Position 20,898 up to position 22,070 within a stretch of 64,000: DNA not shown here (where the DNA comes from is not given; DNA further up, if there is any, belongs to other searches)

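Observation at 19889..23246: LqsR/LqsS-like response regulator and six-TM kinase pair with a methyltransferase in between and no autoinducer synthase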

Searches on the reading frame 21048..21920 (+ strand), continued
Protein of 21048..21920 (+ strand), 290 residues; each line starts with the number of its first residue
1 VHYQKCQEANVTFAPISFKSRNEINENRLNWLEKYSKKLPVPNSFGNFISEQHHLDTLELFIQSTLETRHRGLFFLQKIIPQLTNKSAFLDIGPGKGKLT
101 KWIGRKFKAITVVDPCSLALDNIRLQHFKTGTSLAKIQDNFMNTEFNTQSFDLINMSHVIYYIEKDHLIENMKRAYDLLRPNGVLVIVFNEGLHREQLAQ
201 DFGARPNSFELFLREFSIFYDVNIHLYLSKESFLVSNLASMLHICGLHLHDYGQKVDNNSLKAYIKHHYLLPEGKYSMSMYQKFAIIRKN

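Call 61: find_encoding_contigs(protein=P0140, flank=5000, max_places=1)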
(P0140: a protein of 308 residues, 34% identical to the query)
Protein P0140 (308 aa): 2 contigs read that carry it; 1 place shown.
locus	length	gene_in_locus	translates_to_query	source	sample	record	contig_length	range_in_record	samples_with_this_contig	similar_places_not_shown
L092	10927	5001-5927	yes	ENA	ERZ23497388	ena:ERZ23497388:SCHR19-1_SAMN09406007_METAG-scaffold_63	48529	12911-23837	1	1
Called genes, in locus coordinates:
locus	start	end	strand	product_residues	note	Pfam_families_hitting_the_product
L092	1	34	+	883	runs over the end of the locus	PF28598:PDH_E1_N, PF00456:Transketolase_N (weak), PF17831:PDH_E1_M, PF22613:Transketolase_C_1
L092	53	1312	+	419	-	PF00364:Biotin_lipoyl, PF02817:E3_binding, PF00198:2-oxoacid_dh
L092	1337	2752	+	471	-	PF00890:FAD_binding_2 (faint), PF01134:GIDA (weak), PF07992:Pyr_redox_2, PF12831:FAD_oxidored, PF13450:NAD_binding_8 (faint), PF13738:Pyr_redox_3 (weak), PF00070:Pyr_redox, PF02852:Pyr_redox_dim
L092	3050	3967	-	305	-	-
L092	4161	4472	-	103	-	PF27465:Fis_N (weak), PF02954:HTH_8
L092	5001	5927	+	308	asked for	PF13489:Methyltransf_23, PF08241:Methyltransf_11, PF08242:Methyltransf_12, PF13649:Methyltransf_25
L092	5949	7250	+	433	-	PF02518:HATPase_c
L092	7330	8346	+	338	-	PF00072:Response_reg (weak)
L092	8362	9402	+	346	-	PF00005:ABC_tran, PF02463:SMC_N (weak), PF13304:AAA_21, PF09383:NIL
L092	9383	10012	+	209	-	PF00528:BPD_transp_1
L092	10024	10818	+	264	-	PF03180:Lipoprotein_9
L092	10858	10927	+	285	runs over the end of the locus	PF07885:Ion_trans_2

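Call 62: find_encoding_contigs(protein=P0143, flank=5000, max_places=1)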
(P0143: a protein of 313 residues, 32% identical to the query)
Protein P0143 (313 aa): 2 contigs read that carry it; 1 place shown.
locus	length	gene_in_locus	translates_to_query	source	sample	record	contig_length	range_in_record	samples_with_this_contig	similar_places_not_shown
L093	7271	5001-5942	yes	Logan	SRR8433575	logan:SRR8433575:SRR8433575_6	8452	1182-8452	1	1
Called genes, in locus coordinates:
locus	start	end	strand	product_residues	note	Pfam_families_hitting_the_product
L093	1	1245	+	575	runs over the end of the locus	PF10412:TrwB_AAD_bind, PF12696:TraG-D_C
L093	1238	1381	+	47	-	-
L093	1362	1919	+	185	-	-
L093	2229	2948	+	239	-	-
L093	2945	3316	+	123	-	-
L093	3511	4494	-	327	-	-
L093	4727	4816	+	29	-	PF07275:ArdA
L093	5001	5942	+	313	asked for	PF13489:Methyltransf_23 (weak), PF08241:Methyltransf_11, PF08242:Methyltransf_12 (weak), PF13649:Methyltransf_25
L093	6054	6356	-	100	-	-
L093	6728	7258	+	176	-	-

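Call 63: find_encoding_contigs(protein=P0142, flank=5000, max_places=1)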
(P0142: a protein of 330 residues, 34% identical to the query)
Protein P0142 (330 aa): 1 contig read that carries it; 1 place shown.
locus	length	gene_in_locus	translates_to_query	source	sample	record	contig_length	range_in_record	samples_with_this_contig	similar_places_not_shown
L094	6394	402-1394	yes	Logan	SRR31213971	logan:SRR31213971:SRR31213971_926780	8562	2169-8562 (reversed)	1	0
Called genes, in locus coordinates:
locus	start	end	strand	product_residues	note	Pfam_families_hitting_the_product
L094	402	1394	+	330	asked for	PF13489:Methyltransf_23, PF08241:Methyltransf_11, PF08242:Methyltransf_12 (weak), PF13649:Methyltransf_25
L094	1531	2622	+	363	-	PF02518:HATPase_c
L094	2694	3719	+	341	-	PF00072:Response_reg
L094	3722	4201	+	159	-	PF00383:dCMP_cyt_deam_1, PF14437:MafB19-deam, PF14439:Bd3614-deam (weak)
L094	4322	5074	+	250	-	PF02582:DUF155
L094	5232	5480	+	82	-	PF13560:HTH_31 (weak), PF01381:HTH_3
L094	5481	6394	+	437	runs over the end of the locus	PF13657:Couple_hipA, PF07804:HipA_C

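Call 64: find_encoding_contigs(protein=P0138, flank=5000, max_places=1)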
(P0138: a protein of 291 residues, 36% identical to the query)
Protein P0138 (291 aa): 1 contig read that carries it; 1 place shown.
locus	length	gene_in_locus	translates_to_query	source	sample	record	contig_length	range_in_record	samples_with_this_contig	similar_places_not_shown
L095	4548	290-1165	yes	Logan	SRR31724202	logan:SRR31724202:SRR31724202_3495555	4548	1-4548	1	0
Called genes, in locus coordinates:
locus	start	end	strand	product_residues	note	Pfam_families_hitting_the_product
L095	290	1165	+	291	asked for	PF13489:Methyltransf_23, PF05175:MTS (weak), PF08241:Methyltransf_11, PF08242:Methyltransf_12, PF13649:Methyltransf_25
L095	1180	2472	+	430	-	PF02518:HATPase_c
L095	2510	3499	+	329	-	PF00072:Response_reg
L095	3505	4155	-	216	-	-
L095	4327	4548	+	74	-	?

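Call 72: search_protein_families(library=pfam, proteins=[L087:3523-4236:-, L091:3742-4419:-, L081:2299-3642:+], max_evalue=0.001)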
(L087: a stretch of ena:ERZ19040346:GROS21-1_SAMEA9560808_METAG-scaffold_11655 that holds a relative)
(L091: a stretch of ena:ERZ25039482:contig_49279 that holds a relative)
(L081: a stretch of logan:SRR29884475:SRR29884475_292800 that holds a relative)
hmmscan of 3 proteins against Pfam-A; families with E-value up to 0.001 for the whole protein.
L087:3523-4236:- (237 aa): 0 families

L091:3742-4419:- (225 aa): 1 family
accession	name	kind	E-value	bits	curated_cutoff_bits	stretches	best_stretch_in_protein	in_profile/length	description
PF12844.13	HTH_19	-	0.00041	20.6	30.2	1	22-90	1-63/64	Helix-turn-helix domain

L081:2299-3642:+ (447 aa): 2 families
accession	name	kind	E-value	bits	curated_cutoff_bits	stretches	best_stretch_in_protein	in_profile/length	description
PF01979.26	Amidohydro_1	-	3.5e-68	230.8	25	1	58-408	2-345/345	Amidohydrolase family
PF07969.17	Amidohydro_3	-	1.1e-14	55.2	29.7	1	193-409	264-472/472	Amidohydrolase family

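Call 80: search_dna_similar(query=window:21048-21920:+, collection=plasmids, mode=protein, max_evalue=0.001, max_rows=12)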
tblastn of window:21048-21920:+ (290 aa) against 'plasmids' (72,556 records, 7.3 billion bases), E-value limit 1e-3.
Records with a match: 2; places in all: 2; records where one place covers at least 80% of the query: 0.
Best place of each record, by identity: <60% 2.
By first word of the organism name: Staphylococcus 1; Embleya 1.
By predicted mobility (MOB-suite, as given by PLSDB): non-mobilizable 1; mobilizable 1.
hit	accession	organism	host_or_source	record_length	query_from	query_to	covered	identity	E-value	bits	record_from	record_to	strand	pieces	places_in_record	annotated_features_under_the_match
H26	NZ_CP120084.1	Staphylococcus haemolyticus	Canis lupus familiaris,cell ...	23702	85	187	36%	26.9%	1e-3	48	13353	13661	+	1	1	class I SAM-dependent methyltransferase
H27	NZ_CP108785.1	Embleya sp. NBC_00888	-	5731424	76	190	40%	23.5%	4e-5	52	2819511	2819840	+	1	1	none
